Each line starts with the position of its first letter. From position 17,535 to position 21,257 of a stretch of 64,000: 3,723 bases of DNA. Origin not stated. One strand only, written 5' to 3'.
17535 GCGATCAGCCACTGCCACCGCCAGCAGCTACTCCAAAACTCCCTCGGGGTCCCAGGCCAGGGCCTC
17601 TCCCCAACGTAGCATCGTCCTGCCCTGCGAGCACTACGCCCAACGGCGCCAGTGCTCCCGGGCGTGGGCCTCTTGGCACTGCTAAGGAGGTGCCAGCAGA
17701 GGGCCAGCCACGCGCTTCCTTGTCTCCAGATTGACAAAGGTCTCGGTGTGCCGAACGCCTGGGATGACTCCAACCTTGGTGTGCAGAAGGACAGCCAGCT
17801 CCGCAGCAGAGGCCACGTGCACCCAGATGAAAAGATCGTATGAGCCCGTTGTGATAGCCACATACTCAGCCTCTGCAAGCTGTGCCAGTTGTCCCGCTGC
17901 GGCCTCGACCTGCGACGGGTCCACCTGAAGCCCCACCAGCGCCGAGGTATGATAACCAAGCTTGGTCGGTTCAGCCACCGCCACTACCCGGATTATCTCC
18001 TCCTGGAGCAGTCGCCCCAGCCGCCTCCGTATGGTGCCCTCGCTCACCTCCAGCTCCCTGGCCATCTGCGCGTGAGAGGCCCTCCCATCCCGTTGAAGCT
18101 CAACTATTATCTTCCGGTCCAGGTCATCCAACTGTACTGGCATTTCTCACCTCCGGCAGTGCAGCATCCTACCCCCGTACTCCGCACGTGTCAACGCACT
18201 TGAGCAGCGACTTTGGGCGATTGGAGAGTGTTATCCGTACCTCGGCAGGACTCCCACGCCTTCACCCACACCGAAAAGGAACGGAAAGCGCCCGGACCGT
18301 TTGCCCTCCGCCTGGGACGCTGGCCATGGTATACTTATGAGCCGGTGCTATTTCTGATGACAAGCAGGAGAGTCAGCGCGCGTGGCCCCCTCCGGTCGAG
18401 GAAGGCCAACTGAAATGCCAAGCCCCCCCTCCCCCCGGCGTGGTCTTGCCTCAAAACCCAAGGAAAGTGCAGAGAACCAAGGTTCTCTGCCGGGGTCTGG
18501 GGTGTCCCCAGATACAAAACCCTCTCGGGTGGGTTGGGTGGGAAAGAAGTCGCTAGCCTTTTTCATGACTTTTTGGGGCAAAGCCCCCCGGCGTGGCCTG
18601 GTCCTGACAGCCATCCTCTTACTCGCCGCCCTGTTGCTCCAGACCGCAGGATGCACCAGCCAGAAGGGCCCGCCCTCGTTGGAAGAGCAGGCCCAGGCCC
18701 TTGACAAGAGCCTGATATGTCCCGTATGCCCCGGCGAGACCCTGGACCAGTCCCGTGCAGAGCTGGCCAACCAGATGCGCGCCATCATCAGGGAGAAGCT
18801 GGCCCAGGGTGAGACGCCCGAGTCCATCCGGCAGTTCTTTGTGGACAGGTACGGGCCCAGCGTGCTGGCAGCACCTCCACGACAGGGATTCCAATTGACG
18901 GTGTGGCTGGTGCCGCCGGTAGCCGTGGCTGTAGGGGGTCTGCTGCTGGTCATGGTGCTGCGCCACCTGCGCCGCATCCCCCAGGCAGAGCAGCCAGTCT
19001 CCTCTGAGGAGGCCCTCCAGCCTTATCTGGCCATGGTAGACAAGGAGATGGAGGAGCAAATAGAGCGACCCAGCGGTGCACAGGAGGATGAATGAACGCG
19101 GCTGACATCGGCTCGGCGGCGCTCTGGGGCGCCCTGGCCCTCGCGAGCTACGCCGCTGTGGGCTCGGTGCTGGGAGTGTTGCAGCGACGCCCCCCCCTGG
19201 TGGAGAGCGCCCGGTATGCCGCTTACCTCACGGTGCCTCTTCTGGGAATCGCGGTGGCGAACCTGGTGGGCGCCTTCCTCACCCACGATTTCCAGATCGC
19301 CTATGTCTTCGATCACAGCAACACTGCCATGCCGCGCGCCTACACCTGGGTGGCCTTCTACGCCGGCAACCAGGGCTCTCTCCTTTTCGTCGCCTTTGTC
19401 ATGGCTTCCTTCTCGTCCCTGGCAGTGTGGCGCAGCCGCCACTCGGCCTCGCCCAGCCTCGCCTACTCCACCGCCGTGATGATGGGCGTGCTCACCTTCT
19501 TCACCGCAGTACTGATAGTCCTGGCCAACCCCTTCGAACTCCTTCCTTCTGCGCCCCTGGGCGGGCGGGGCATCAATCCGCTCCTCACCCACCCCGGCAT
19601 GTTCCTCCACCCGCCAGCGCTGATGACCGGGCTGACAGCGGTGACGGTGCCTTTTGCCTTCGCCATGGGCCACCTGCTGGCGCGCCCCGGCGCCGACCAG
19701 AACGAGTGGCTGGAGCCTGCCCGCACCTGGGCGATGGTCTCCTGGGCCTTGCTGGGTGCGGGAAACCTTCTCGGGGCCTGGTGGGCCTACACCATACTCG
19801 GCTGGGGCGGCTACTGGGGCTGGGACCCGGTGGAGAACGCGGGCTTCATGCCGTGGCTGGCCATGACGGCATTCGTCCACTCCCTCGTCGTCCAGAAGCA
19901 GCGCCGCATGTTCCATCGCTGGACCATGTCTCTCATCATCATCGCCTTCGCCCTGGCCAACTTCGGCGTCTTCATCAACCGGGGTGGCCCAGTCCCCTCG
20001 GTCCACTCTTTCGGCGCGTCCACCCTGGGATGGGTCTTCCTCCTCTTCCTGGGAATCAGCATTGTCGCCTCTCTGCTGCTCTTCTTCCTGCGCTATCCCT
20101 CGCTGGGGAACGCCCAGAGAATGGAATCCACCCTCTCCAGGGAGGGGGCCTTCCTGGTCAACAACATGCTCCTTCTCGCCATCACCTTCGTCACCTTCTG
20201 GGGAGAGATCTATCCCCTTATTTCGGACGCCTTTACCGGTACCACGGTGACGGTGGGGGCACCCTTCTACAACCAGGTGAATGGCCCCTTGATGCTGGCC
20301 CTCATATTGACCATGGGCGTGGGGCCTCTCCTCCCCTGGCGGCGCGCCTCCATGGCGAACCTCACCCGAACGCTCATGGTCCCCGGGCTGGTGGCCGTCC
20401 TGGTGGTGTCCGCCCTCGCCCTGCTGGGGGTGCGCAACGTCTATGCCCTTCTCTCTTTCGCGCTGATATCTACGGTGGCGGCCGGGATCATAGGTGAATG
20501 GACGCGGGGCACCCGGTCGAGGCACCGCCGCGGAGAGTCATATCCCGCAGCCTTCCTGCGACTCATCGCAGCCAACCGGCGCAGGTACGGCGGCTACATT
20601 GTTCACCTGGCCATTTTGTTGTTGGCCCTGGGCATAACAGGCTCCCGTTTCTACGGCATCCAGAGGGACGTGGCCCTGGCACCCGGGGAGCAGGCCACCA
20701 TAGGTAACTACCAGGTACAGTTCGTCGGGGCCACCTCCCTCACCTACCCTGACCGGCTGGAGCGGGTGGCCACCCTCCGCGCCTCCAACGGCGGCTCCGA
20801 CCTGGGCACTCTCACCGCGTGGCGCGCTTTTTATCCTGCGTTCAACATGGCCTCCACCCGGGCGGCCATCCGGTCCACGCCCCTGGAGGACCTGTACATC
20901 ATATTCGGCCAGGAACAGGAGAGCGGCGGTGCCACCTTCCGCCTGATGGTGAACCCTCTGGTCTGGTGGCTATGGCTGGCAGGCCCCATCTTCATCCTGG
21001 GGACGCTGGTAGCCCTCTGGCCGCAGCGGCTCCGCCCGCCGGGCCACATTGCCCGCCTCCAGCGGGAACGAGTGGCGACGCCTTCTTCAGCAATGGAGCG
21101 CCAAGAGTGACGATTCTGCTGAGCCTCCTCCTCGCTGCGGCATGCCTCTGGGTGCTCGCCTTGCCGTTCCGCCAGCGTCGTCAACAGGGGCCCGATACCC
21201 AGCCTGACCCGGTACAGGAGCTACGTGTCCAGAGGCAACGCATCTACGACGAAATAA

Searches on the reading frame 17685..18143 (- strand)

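Call 89: search_protein_families(library=pfam, proteins=[window:17685-18143:-], max_evalue=0.0001)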
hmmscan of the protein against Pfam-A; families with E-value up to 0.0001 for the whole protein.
window:17685-18143:- (153 aa): 6 families
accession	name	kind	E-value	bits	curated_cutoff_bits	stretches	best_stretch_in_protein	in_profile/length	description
PF13404.12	HTH_AsnC-type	-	6.3e-14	52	27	1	5-45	1-41/42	AsnC-type helix-turn-helix domain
PF13412.12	HTH_24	-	1.1e-12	47.8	21.9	1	5-52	1-48/48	Winged helix-turn-helix DNA-binding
PF01037.27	AsnC_trans_reg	-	1.9e-11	44.2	25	1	70-141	1-73/73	Lrp/AsnC ligand binding domain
PF22482.2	AsnC_trans_reg_3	-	5.1e-08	33.4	24.4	1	79-143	24-87/95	PF0864 C-terminal dimeric alpha+beta barrel domain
PF08279.18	HTH_11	-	1.4e-05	25.3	25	1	10-64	3-54/55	HTH domain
PF08281.18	Sigma70_r4_2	-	6.5e-05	22.9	25.7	0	10-46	15-51/54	Sigma-70, region 4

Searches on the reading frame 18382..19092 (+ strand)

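Call 23: search_protein_families(library=pfam, proteins=[window:18382-19092:+], max_evalue=0.00001)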
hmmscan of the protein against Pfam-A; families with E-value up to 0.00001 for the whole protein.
window:18382-19092:+ (237 aa): 1 family
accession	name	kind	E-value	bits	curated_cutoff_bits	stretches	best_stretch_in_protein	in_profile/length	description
PF03918.19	CcmH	-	1.1e-29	103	25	1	79-211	4-136/143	Cytochrome C biogenesis protein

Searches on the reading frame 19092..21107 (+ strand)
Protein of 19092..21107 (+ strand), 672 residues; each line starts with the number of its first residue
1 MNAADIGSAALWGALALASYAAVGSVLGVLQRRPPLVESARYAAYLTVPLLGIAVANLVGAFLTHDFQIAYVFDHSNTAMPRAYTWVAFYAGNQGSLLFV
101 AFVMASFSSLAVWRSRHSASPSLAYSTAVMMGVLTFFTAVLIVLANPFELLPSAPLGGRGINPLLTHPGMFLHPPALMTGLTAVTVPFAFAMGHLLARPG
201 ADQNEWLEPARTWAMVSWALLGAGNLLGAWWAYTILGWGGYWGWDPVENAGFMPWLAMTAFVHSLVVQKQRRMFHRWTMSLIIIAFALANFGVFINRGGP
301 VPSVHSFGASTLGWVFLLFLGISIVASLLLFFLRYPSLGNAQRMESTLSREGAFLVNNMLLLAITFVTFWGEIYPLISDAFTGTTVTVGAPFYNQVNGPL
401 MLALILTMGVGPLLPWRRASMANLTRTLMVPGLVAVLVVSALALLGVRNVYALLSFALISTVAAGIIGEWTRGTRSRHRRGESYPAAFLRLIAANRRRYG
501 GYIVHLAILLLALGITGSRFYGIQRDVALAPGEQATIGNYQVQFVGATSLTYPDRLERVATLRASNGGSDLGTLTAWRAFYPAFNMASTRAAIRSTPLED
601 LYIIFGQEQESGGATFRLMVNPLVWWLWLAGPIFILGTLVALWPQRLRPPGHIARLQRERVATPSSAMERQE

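Call 23: search_protein_families(library=pfam, proteins=[window:19092-21107:+], max_evalue=0.00001)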
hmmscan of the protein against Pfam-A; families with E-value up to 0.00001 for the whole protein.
window:19092-21107:+ (672 aa): 2 families
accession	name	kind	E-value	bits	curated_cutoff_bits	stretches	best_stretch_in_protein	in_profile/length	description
PF16327.10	CcmF_C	-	2.1e-64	218.3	28.7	1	317-642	1-320/323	Cytochrome c-type biogenesis protein CcmF C-terminal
PF01578.25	Cytochrom_C_asm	-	2.5e-29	102.9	29.9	1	95-295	6-203/212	Cytochrome C assembly protein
